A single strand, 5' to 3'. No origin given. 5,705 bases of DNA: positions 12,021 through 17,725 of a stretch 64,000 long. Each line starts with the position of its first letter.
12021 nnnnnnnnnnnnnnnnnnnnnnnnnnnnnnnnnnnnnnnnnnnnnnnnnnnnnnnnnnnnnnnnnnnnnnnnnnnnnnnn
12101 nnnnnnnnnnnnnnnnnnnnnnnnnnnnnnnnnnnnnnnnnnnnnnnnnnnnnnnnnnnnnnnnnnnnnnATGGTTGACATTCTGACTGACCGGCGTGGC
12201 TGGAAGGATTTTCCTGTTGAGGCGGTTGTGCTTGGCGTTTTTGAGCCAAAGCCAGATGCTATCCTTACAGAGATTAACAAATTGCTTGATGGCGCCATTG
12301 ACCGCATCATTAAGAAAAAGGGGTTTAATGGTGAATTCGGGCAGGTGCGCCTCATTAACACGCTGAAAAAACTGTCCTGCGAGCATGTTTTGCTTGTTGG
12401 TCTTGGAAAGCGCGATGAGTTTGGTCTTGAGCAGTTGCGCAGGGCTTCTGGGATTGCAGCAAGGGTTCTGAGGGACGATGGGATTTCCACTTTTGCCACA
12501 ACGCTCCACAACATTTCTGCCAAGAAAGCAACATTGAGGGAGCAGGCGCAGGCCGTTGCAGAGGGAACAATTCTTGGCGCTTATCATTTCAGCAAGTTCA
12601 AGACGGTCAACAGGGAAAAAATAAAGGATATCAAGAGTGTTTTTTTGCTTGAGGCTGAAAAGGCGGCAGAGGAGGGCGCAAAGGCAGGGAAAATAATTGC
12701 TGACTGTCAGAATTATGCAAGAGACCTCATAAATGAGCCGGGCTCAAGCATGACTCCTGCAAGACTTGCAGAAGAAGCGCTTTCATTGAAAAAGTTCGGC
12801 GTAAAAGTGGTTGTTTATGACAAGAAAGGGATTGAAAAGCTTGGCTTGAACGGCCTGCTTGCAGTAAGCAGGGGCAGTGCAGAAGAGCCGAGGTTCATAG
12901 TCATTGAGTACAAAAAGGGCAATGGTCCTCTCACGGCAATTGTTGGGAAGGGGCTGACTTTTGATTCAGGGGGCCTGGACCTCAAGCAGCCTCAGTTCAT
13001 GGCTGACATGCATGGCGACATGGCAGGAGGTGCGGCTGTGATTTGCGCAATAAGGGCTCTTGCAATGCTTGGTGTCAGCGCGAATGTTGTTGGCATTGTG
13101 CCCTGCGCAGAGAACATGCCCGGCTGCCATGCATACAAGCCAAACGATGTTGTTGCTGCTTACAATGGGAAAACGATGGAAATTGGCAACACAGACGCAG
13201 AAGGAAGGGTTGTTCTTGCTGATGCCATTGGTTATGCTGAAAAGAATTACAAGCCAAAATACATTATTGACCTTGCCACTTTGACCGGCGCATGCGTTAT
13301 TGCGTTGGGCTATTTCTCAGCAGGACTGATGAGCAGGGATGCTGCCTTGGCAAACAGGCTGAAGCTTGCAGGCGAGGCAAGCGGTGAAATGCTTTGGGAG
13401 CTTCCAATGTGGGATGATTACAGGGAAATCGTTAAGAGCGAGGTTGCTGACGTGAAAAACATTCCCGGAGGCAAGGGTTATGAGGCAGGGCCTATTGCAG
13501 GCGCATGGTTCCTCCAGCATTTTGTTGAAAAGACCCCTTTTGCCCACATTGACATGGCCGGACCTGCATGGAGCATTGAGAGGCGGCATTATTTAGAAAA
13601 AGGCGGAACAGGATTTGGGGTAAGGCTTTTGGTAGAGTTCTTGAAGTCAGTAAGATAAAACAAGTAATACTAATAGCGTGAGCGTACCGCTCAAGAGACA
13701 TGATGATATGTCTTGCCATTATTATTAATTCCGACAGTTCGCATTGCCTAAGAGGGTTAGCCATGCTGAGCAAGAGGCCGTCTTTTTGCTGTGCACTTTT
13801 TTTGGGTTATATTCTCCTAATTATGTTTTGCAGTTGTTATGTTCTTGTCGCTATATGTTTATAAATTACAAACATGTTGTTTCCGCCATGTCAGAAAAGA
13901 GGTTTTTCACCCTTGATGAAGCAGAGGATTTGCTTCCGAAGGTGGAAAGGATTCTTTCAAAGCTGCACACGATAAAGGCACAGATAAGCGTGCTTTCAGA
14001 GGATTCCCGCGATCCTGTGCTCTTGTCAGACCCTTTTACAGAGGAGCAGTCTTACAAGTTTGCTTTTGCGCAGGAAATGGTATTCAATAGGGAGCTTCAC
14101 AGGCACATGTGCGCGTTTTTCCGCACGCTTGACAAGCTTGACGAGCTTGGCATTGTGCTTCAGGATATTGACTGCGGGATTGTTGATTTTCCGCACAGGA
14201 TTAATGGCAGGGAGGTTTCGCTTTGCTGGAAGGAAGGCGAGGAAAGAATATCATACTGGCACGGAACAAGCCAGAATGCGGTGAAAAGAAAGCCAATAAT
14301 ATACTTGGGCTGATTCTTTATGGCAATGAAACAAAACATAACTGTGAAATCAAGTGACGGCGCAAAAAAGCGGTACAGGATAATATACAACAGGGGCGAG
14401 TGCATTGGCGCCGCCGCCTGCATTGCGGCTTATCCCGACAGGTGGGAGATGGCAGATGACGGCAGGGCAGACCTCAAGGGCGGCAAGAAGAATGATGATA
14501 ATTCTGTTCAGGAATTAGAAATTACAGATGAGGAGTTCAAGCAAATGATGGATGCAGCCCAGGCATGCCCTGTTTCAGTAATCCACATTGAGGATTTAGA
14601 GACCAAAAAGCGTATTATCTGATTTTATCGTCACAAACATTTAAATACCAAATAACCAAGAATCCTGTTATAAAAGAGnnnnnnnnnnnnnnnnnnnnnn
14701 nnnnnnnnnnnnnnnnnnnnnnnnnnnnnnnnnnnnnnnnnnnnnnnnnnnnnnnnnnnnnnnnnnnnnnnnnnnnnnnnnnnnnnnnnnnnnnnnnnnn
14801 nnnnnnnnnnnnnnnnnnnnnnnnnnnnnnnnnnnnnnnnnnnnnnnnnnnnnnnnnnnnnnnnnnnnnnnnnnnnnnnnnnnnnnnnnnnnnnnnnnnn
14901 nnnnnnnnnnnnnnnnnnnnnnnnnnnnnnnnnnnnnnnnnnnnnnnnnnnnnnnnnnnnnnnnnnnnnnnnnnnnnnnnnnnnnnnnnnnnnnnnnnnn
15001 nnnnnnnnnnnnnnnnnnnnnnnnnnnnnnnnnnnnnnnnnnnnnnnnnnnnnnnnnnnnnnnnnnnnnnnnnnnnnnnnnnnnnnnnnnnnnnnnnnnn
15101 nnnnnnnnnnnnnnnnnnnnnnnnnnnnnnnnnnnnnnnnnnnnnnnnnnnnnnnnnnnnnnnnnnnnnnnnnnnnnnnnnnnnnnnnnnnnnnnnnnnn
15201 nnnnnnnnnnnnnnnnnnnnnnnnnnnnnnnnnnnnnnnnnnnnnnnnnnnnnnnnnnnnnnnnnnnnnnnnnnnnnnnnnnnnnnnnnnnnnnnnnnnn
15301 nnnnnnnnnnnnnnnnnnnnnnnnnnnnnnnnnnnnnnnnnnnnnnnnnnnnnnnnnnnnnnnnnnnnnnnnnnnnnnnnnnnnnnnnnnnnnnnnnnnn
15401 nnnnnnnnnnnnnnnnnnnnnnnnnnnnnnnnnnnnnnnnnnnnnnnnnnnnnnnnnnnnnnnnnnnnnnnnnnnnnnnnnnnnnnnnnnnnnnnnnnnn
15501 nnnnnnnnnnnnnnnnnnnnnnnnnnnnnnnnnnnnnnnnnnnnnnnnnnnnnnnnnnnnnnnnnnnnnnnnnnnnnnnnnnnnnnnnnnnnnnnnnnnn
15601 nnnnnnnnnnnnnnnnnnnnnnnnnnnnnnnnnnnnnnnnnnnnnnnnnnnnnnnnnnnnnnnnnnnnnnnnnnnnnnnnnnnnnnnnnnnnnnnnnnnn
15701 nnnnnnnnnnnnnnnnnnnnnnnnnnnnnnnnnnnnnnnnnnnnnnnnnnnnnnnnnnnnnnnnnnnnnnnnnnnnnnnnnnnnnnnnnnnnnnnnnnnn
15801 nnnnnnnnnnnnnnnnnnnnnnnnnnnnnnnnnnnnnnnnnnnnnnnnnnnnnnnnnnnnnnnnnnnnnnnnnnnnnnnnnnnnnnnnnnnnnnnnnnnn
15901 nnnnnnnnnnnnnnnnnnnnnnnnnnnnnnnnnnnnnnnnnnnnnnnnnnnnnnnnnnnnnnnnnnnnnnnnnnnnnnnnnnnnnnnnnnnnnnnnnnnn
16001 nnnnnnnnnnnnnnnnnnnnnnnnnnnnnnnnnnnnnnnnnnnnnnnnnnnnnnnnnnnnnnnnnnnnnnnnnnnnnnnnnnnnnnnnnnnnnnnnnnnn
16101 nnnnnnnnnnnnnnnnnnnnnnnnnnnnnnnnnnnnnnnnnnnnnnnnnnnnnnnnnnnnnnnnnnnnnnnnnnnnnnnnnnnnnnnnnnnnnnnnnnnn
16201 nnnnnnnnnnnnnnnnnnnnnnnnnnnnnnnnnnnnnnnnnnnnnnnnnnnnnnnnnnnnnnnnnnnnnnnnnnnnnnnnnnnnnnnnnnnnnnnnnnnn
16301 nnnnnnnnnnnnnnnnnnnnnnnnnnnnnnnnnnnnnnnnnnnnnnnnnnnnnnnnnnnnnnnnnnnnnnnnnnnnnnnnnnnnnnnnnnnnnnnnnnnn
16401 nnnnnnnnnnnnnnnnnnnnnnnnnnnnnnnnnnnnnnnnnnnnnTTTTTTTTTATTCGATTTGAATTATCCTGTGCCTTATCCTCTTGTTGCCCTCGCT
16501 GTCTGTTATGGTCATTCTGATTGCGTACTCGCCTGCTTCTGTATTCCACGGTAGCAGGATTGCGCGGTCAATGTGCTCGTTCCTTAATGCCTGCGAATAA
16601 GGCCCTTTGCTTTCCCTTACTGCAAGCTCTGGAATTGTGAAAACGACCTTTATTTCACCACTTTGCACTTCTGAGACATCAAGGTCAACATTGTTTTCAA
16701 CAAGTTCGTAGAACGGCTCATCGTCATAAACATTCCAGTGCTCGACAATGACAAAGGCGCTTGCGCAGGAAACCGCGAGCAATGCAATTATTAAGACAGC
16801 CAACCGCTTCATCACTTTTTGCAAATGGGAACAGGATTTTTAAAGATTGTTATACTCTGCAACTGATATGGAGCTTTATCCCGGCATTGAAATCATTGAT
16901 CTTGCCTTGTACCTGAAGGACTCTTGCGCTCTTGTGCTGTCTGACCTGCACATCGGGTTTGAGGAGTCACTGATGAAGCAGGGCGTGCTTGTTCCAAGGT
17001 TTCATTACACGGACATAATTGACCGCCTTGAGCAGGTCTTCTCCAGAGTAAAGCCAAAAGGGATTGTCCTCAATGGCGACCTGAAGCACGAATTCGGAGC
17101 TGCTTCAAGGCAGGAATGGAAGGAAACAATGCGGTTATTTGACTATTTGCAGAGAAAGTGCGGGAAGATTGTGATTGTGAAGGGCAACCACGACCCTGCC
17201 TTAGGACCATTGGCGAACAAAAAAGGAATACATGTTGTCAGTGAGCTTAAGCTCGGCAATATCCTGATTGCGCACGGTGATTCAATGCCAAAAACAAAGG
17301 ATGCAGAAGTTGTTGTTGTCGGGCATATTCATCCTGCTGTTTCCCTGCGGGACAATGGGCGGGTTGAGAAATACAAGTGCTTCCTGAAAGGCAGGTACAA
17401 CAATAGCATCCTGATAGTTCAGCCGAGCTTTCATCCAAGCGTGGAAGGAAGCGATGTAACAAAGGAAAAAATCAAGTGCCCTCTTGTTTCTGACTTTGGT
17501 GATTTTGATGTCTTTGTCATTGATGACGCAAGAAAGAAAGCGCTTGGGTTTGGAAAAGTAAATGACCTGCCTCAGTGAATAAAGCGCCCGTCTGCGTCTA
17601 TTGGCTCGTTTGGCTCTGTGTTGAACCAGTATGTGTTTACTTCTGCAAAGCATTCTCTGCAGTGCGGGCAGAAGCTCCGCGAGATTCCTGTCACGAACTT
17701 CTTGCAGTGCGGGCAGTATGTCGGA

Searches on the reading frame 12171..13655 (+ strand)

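Call 81: search_protein_families(library=pfam, proteins=[window:12171-13655:+], max_evalue=0.00001)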
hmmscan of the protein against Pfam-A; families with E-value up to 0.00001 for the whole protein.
window:12171-13655:+ (495 aa): 2 families
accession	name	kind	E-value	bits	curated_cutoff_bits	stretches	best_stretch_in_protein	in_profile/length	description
PF00883.26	Peptidase_M17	-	4.1e-115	384.8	25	1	181-488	1-310/310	Cytosol aminopeptidase family, catalytic domain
PF02789.23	Peptidase_M17_N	-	7.7e-28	97.4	23.4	1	20-145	1-127/129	Cytosol aminopeptidase family, N-terminal domain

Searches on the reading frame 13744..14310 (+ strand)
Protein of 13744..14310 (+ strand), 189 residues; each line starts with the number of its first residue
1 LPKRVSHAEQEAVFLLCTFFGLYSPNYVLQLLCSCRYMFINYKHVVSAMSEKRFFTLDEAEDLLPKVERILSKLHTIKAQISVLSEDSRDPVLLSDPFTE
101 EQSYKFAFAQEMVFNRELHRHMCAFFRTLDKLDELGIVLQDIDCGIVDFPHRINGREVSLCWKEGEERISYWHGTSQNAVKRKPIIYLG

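Call 82: search_protein_families(library=pfam, proteins=[window:13744-14310:+], max_evalue=0.00001)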
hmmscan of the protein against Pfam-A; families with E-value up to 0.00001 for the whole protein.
window:13744-14310:+ (189 aa): 1 family
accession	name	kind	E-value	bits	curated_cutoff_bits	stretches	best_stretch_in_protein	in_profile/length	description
PF09969.14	DUF2203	-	5.7e-28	98.5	24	1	53-185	1-122/122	Uncharacterized conserved protein (DUF2203)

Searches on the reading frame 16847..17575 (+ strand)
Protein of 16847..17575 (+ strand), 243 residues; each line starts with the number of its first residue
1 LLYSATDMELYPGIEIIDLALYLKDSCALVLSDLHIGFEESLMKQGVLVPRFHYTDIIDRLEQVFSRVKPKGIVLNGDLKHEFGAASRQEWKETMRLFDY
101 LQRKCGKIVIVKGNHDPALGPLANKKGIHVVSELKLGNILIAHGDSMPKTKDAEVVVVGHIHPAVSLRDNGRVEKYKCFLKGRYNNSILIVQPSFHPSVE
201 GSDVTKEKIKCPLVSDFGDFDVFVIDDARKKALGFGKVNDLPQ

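Call 82: search_protein_families(library=pfam, proteins=[window:16847-17575:+], max_evalue=0.00001)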
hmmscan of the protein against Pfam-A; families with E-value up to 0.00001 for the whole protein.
window:16847-17575:+ (243 aa): 1 family
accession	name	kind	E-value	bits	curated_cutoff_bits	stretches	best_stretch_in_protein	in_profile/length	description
PF00149.33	Metallophos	-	1.6e-09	38.9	21.5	1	29-149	4-117/191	Calcineurin-like phosphoesterase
